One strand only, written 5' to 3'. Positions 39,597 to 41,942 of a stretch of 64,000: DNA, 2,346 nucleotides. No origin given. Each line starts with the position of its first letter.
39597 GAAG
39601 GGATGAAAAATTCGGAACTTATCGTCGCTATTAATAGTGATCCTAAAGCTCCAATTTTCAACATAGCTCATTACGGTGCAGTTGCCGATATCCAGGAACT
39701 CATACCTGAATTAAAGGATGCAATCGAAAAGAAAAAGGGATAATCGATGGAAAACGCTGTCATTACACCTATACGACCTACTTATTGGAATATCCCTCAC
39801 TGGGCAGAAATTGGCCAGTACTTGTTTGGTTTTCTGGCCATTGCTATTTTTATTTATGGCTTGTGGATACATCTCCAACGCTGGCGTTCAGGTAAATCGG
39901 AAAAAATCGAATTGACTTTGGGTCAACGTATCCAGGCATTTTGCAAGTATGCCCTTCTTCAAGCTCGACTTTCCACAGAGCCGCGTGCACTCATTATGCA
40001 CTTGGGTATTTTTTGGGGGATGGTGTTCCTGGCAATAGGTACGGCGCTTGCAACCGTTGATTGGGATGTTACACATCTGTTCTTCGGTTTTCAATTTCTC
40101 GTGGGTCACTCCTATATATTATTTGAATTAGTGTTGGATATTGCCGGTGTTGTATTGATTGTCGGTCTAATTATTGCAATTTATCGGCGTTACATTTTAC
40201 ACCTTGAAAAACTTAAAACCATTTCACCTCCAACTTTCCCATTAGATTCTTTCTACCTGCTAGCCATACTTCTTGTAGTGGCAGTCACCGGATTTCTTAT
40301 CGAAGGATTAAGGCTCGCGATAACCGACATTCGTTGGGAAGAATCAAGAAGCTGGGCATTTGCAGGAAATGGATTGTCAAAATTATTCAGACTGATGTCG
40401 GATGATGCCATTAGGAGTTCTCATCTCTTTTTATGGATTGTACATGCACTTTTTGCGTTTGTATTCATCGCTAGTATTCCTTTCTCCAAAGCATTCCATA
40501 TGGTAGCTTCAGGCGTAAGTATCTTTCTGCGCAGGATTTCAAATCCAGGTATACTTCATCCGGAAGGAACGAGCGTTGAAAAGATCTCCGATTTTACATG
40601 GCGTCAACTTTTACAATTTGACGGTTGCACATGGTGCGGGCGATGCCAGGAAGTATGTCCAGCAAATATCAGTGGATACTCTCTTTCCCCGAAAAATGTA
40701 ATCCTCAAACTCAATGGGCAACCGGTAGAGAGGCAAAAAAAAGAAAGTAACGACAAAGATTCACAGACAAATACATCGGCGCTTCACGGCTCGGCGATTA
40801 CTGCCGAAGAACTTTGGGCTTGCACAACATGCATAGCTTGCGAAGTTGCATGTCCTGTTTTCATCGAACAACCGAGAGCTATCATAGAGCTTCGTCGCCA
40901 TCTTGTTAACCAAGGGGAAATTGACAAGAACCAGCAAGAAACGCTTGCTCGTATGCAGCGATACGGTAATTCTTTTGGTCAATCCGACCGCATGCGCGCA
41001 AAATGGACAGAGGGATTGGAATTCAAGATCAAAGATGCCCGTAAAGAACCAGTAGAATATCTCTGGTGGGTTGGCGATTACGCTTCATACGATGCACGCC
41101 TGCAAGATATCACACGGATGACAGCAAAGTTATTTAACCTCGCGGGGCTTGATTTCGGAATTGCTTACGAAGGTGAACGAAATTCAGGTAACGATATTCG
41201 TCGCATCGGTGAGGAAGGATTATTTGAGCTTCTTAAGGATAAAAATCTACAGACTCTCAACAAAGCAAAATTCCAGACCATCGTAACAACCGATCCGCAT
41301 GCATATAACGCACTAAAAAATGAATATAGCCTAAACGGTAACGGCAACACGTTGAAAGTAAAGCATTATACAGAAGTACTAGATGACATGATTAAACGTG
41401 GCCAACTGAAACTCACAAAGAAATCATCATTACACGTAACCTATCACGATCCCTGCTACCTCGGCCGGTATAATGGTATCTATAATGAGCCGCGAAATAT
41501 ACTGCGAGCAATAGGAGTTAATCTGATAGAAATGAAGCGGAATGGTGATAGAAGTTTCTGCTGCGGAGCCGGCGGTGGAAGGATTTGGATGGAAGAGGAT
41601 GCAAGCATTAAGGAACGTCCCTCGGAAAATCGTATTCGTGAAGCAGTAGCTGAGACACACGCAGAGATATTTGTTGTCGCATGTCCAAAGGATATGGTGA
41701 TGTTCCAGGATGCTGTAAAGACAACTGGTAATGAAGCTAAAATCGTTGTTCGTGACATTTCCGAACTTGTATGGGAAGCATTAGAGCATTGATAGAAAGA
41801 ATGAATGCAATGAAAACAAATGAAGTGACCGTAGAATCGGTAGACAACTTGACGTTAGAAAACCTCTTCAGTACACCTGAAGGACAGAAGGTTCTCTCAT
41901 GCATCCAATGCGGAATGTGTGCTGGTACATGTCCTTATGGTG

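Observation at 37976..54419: Composite redox locus: two EtfAB pairs each paired with a membrane heme-b/FeS/CCG oxidoreductase, plus HdrA, a soluble HdrD-like protein and an MvhDGA [NiFe] hydrogenase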

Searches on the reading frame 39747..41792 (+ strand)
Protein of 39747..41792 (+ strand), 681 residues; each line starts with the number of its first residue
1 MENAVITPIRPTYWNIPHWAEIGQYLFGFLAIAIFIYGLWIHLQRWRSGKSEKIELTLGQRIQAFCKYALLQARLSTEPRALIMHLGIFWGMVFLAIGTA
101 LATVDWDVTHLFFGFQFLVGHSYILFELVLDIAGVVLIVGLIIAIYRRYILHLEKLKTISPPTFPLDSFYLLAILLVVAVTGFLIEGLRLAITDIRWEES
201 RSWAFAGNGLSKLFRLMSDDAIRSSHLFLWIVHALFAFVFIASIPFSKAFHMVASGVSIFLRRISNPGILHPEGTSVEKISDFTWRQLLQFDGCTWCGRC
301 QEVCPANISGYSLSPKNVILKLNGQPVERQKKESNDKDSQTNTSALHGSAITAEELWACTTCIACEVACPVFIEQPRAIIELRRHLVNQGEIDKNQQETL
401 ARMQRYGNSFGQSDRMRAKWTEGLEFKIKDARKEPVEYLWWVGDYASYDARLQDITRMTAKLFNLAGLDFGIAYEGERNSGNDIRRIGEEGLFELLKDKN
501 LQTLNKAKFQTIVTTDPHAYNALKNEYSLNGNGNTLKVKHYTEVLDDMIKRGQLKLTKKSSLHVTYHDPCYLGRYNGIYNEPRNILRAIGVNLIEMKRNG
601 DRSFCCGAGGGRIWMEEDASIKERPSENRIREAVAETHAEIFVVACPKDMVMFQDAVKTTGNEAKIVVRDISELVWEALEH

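Call 3: search_protein_families(library=pfam, proteins=[window:39747-41792:+])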
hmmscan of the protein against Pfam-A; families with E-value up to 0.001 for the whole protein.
window:39747-41792:+ (681 aa): 8 families
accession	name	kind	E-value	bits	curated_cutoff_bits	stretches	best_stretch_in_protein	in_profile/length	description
PF02754.22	CCG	-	1.1e-20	74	20.6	1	564-648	1-79/85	Cysteine-rich domain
PF13183.11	Fer4_8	-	1.2e-08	35.8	27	1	291-372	2-67/68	4Fe-4S dicluster domain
PF13237.11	Fer4_10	-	7e-08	32.7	25.5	1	291-370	6-53/53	4Fe-4S dicluster domain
PF13187.11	Fer4_9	-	4.2e-07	30.3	27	1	294-370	2-48/52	4Fe-4S dicluster domain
PF12797.12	Fer4_2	-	8.8e-06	25.8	24.5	1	285-306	1-22/22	4Fe-4S binding domain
PF13534.11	Fer4_17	-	0.00035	21.5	22.2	0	294-371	2-58/61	4Fe-4S dicluster domain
PF17179.9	Fer4_22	-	0.00045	21.5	27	0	285-308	72-95/95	4Fe-4S dicluster domain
PF02665.19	Nitrate_red_gam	-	0.00056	20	22.9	1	131-263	92-210/217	Nitrate reductase gamma subunit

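Call 6: search_protein_families(library=ncbifam, proteins=[window:39747-41792:+])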
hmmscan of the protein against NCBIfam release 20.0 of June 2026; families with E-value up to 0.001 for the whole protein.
window:39747-41792:+ (681 aa): 22 families
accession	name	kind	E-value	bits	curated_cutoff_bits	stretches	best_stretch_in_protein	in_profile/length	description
NF004898.0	PRK06259.1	equivalog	1.2e-39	136.2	385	1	324-676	156-485/488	fumarate reductase (CoM/CoB) subunit TfrB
NF045670.1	quin_L_LdhH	equivalog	2.6e-24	85.5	800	1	481-674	509-704/706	L-lactate dehydrogenase (quinone) large subunit LdhH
NF045724.1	ferredox_TmcB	equivalog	4.7e-23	81.4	735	1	291-680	40-429/430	electron transfer complex ferredoxin TmcB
NF045796.1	DsrK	equivalog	1e-19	70.5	400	1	356-656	117-419/453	sulfate reduction electron transfer complex DsrMKJOP subunit DsrK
NF045711.1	sulf_resp_HmcF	equivalog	1.3e-15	57.2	750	1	294-647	62-419/457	sulfate respiration complex iron-sulfur protein HmcF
NF045663.1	diclust_near_Sec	equivalog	1.6e-11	43.1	530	1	535-615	509-587/759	pyridine nucleotide-disulfide oxidoreductase/dicluster-binding protein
TIGR03290.1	CoB_CoM_SS_C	equivalog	1.2e-09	38.3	160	1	345-421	34-110/144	CoB--CoM heterodisulfide reductase subunit C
NF008434.0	PRK11274.1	equivalog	3.6e-09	36.1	333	1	540-643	281-378/409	glycolate oxidase subunit GlcF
NF038018.1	qmoC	equivalog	4.2e-09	36.3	300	1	81-191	220-319/360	quinone-interacting membrane-bound oxidoreductase complex subunit QmoC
NF008369.0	PRK11168.1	equivalog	4.9e-09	35.6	278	1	498-647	225-374/401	anaerobic glycerol-3-phosphate dehydrogenase subunit C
TIGR00273.1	TIGR00273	equivalog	8.9e-09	34.7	444.8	1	357-422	343-407/432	LutB/LldF family L-lactate oxidation iron-sulfur protein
TIGR03379.1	glycerol3P_GlpC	equivalog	6.7e-07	28.4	279.9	0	506-646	232-370/397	anaerobic glycerol-3-phosphate dehydrogenase subunit GlpC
NF004616.0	PRK05950.1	subfamily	1.4e-06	27.7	228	1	286-389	141-236/238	succinate dehydrogenase iron-sulfur subunit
NF009226.0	PRK12576.1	equivalog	2.9e-06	26.8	344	1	284-397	146-244/317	succinate dehydrogenase/fumarate reductase iron-sulfur subunit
NF041165.1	ZFX_Thplmales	equivalog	2e-05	24.9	280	1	289-372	64-138/144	zinc-containing ferredoxin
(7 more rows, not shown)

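Call 28: search_solved_structures(query=window:39747-41792:+, max_evalue=0.001, show_alignments=1)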
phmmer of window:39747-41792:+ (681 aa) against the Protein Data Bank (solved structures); distinct sequences matched with E-value up to 0.001: 2.
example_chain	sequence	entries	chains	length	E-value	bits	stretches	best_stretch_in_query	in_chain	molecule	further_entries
9ojn_A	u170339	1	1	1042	8.4e-64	219.3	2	347-679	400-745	Iron-sulfur-binding reductase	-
7bkb_C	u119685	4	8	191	5.7e-05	24.9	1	346-421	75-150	CoB--CoM heterodisulfide reductase subunit C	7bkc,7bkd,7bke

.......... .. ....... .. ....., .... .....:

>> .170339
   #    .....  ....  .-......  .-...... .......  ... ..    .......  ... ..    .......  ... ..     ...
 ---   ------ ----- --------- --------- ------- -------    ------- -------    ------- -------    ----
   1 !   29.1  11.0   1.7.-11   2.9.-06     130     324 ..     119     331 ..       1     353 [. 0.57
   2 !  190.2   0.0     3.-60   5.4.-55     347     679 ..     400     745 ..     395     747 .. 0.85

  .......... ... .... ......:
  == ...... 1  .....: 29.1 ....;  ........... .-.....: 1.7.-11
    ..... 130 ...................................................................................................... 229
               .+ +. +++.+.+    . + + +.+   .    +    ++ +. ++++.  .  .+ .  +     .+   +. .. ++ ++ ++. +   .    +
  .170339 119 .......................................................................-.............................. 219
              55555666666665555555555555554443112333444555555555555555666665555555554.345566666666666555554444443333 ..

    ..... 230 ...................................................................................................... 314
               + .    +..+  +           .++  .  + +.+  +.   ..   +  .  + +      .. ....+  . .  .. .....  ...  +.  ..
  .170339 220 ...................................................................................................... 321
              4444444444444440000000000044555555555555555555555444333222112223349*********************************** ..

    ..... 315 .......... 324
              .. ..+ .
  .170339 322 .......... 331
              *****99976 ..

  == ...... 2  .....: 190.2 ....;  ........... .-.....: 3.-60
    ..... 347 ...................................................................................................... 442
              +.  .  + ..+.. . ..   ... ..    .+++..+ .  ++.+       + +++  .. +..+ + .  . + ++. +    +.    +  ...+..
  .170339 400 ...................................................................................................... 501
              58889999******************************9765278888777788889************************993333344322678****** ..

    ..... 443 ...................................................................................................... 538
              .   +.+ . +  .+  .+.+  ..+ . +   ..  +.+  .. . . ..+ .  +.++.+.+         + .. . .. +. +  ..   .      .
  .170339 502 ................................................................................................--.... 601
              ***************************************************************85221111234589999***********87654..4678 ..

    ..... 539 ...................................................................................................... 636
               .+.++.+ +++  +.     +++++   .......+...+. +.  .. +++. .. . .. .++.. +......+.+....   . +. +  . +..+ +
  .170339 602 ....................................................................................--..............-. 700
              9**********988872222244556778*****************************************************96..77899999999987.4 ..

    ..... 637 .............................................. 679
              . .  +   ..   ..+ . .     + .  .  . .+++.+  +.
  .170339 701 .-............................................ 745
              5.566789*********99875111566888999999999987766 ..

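Call 69: find_homologous_proteins(query=window:39747-41792:+, max_evalue=1e-30)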
Query window:39747-41792:+ (681 aa): 2776 proteins with E <= 1e-30 among 8000 candidates; the best 120 are listed.
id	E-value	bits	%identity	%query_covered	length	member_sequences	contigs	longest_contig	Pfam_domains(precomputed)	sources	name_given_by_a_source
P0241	0.0e+0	1584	100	100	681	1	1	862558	PF12797.13,PF02754.22,PF13237.12,PF13183.12,PF13187.12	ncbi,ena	-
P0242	0.0e+0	1061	67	100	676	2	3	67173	PF12797.13,PF13534.12,PF02754.22,PF13237.12,PF13183.12,PF13187.12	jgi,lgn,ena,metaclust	metaclust:\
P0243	0.0e+0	1025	65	99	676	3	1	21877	PF12797.13,PF02754.22,PF13237.12,PF13183.12,PF13187.12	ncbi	-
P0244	0.0e+0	1020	63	99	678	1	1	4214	PF12797.13,PF02754.22,PF13237.12,PF13183.12,PF13187.12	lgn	-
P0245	1.0e-294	997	64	99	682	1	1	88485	PF14697.12,PF12797.13,PF12838.13,PF13534.12,PF02754.22,PF13237.12,PF13183.12,PF13187.12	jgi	jgi:Fe-S oxidoreductase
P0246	4.6e-293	992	61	99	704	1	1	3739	PF12797.13,PF12838.13,PF02754.22,PF13237.12,PF13183.12,PF13187.12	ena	-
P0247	9.3e-292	988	61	99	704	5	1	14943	PF12797.13,PF13534.12,PF02754.22,PF13237.12,PF13183.12,PF13187.12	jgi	jgi:Fe-S oxidoreductase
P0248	1.1e-290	984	62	99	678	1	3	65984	PF12797.13,PF13534.12,PF02754.22,PF13237.12,PF13183.12,PF13187.12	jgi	-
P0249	6.5e-285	965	61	99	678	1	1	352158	PF12797.13,PF13484.12,PF13534.12,PF02754.22,PF13237.12,PF13183.12,PF13187.12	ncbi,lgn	ncbi:MAG: heterodisulfide reductase-related iron-sulfur binding cluster [bacterium JZ-2024 1]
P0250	5.0e-280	949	61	99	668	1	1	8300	PF12797.13,PF13484.12,PF13534.12,PF02754.22,PF13237.12,PF13183.12,PF13187.12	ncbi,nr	ncbi:MAG: heterodisulfide reductase-related iron-sulfur binding cluster [Candidatus Omnitrophica bac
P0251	3.1e-278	943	60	99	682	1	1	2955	PF12797.13,PF12838.13,PF13534.12,PF02754.22,PF13237.12,PF13183.12,PF13187.12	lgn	-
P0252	9.7e-273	925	58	100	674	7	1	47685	PF12797.13,PF13484.12,PF02754.22,PF13237.12,PF13183.12,PF13187.12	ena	-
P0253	1.6e-272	924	59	99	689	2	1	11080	PF12797.13,PF13534.12,PF02754.22,PF13237.12,PF13183.12,PF13187.12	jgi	-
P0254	7.3e-272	922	59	99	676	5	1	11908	PF12797.13,PF13484.12,PF02754.22,PF13237.12,PF13183.12,PF13187.12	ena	-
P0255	7.4e-272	922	58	99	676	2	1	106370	PF12797.13,PF13534.12,PF02754.22,PF13237.12,PF13183.12,PF13187.12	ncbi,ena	-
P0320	1.9e-244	831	52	99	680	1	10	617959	PF12797.13,PF13484.12,PF12838.13,PF13534.12,PF02754.22,PF13237.12,PF13183.12,PF13187.12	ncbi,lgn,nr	ncbi:MAG: heterodisulfide reductase-related iron-sulfur binding cluster [Armatimonadota bacterium]|n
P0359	1.8e-240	818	53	99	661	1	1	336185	PF14697.12,PF02665.20,PF12797.13,PF00037.33,PF13484.12,PF12838.13,PF13534.12,PF02754.22,PF13237.12,PF13183.12,PF13187.12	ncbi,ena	-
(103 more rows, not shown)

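Call 70: find_encoding_contigs(protein=P0241, flank=1000, max_places=2)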
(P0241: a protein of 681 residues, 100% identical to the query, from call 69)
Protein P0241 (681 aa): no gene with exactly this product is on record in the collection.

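Call 73: find_encoding_contigs(protein=P0359, flank=9000, max_places=1)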
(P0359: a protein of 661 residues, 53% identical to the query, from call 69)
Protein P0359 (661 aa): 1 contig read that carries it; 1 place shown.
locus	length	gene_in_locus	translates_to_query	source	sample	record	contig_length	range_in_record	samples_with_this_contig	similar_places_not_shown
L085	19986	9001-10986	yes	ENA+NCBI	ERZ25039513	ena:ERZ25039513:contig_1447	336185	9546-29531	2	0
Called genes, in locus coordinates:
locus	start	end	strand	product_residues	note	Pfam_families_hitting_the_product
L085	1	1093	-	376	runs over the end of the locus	PF01488:Shikimate_DH (faint), PF03435:Sacchrp_dh_NADP, PF08659:KR (weak), PF13460:NAD_binding_10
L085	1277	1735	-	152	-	-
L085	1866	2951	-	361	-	PF01556:DnaJ_C (weak)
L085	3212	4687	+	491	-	PF01447:Peptidase_M4, PF02868:Peptidase_M4_C, PF20242:Emfourin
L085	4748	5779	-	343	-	PF01040:UbiA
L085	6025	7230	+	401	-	PF13237:Fer4_10 (weak), PF13183:Fer4_8, PF13187:Fer4_9, PF13534:Fer4_17, PF02754:CCG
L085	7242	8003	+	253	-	PF01012:ETF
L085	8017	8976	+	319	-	PF01012:ETF, PF00766:ETF_alpha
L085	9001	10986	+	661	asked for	PF02665:Nitrate_red_gam, PF12838:Fer4_7 (faint), PF12797:Fer4_2 (weak), PF13183:Fer4_8, PF13187:Fer4_9, PF13237:Fer4_10, PF13484:Fer4_16, PF02754:CCG, +3 more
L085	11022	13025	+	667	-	PF14501:HATPase_c_5 (faint), PF14827:dCache_3 (weak), PF17203:sCache_3_2 (faint), PF17201:Cache_3-Cache_2, PF17202:sCache_3_3, PF00672:HAMP, PF00512:HisKA, PF02518:HATPase_c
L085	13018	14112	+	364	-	PF00072:Response_reg, PF00512:HisKA, PF02518:HATPase_c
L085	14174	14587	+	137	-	PF00072:Response_reg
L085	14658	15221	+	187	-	PF13183:Fer4_8, PF13187:Fer4_9 (weak), PF13534:Fer4_17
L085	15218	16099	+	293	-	PF02754:CCG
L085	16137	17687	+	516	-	PF00890:FAD_binding_2 (weak), PF12831:FAD_oxidored, PF13450:NAD_binding_8 (weak), PF00037:Fer4 (faint)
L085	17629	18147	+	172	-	PF00037:Fer4 (weak), PF13237:Fer4_10, PF14697:Fer4_21, PF12838:Fer4_7, PF13187:Fer4_9, PF25160:LdpA_Fe-S-bd (weak), PF00037:Fer4, PF12837:Fer4_6, +3 more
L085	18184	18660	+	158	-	PF02662:FlpD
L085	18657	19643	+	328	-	PF01058:Oxidored_q6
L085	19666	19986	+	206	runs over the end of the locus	PF27537:HoxH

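Call 74: find_encoding_contigs(protein=P0320, flank=9000, max_places=1)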
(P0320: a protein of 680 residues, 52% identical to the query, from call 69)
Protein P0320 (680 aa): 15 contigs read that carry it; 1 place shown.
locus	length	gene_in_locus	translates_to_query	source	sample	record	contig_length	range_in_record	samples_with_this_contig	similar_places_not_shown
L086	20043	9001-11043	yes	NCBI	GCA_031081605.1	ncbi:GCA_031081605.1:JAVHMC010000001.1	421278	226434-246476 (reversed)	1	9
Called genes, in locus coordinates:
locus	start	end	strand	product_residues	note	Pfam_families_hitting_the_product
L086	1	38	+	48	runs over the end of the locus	PF03779:SPW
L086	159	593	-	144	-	PF02082:Rrf2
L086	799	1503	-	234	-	PF00005:ABC_tran, PF13304:AAA_21 (faint)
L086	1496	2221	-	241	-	PF00005:ABC_tran, PF13304:AAA_21 (faint), PF12399:BCA_ABC_TP_C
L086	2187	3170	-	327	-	PF02653:BPD_transp_2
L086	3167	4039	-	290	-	PF02653:BPD_transp_2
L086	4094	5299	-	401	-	PF13433:Peripla_BP_5, PF13458:Peripla_BP_6, PF01094:ANF_receptor, PF13433:Peripla_BP_5 (weak)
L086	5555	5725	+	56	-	-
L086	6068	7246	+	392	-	PF13183:Fer4_8, PF13237:Fer4_10 (faint), PF12838:Fer4_7 (faint), PF13187:Fer4_9, PF13534:Fer4_17, PF02754:CCG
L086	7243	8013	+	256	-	PF01012:ETF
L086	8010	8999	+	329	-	PF01012:ETF, PF00766:ETF_alpha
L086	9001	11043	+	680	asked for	PF12838:Fer4_7 (faint), PF13484:Fer4_16 (faint), PF12797:Fer4_2 (weak), PF13183:Fer4_8, PF13187:Fer4_9, PF13237:Fer4_10, PF13534:Fer4_17 (weak), PF02754:CCG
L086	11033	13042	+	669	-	PF07992:Pyr_redox_2 (weak), PF00070:Pyr_redox (weak), PF00890:FAD_binding_2, PF12831:FAD_oxidored, PF13450:NAD_binding_8, PF12838:Fer4_7, PF13187:Fer4_9 (weak), PF13237:Fer4_10, +6 more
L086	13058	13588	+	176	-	PF02662:FlpD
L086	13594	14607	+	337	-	PF01058:Oxidored_q6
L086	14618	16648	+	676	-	PF09308:LuxQ-periplasm (faint), PF17203:sCache_3_2 (faint), PF17201:Cache_3-Cache_2, PF17202:sCache_3_3, PF00672:HAMP, PF00512:HisKA, PF02518:HATPase_c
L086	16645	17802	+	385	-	PF00072:Response_reg, PF00512:HisKA (weak), PF02518:HATPase_c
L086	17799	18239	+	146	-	PF00072:Response_reg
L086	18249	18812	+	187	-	PF13183:Fer4_8, PF12838:Fer4_7 (weak), PF13187:Fer4_9, PF13534:Fer4_17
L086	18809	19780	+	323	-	PF02754:CCG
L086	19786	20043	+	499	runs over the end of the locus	PF27537:HoxH, PF00374:NiFeSe_Hases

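Call 76: predict_structure(alignment_id=A2)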
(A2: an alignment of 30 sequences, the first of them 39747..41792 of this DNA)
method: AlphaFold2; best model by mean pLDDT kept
length: 681 residues; sequences in the alignment: 30
mean_pLDDT: 78.7   pTM: 0.58
mean pLDDT of the five models: 78.7, 78.5, 76.0, 74.3, 73.1
residues with pLDDT >= 90: 227; 70-90: 264; 50-70: 135; < 50: 55
segments of 3 or more residues with pLDDT < 50: 1-5, 267-270, 330-342, 391-403, 485-489, 531-533, 609-618
pLDDT, mean of each block of 10 residues (from residue 1): 49 84 92 95 88 84 89 82 90 92 85 84 89 96 88 58 66 94 93 80 89 92 95 95 90 85 61 67 86 75 61 67 66 46 62 62 57 65 65 44 52 73 90 92 83 91 94 71 49 69 86 88 77 70 95 87 87 83 94 84 59 46 76 86 89 90 94 90 52
secondary structure, 60 per line:
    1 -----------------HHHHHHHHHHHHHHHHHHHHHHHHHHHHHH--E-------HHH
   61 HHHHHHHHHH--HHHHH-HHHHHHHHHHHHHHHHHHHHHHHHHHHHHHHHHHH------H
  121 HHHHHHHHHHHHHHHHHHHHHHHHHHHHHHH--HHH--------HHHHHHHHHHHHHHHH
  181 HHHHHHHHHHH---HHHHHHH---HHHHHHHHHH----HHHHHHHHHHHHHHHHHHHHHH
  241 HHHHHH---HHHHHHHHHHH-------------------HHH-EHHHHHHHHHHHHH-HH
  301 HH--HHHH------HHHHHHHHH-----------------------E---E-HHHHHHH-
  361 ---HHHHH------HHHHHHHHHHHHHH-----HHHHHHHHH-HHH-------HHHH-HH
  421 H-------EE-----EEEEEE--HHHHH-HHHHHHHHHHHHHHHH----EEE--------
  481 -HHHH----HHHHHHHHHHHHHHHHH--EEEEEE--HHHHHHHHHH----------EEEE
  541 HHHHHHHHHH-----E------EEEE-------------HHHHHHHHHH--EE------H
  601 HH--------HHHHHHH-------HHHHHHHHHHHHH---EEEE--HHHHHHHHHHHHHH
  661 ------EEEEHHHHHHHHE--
elements in order (helices of 4 or more, strands of 3 or more residues): H18-47 H58-70 H73-77 H79-113 H120-151 H165-191 H195-201 H205-214 H219-246 H250-260 H285-297 H299-302 H305-308 H315-323 H353-359 H364-368 H375-388 H394-402 H414-417 E436-441 H444-448 H450-465 E470-472 H482-485 H490-506 E509-514 H517-526 E537-540 H541-550 E563-566 H580-589 H611-617 H625-637 E641-644 H647-660 E667-670 H671-678
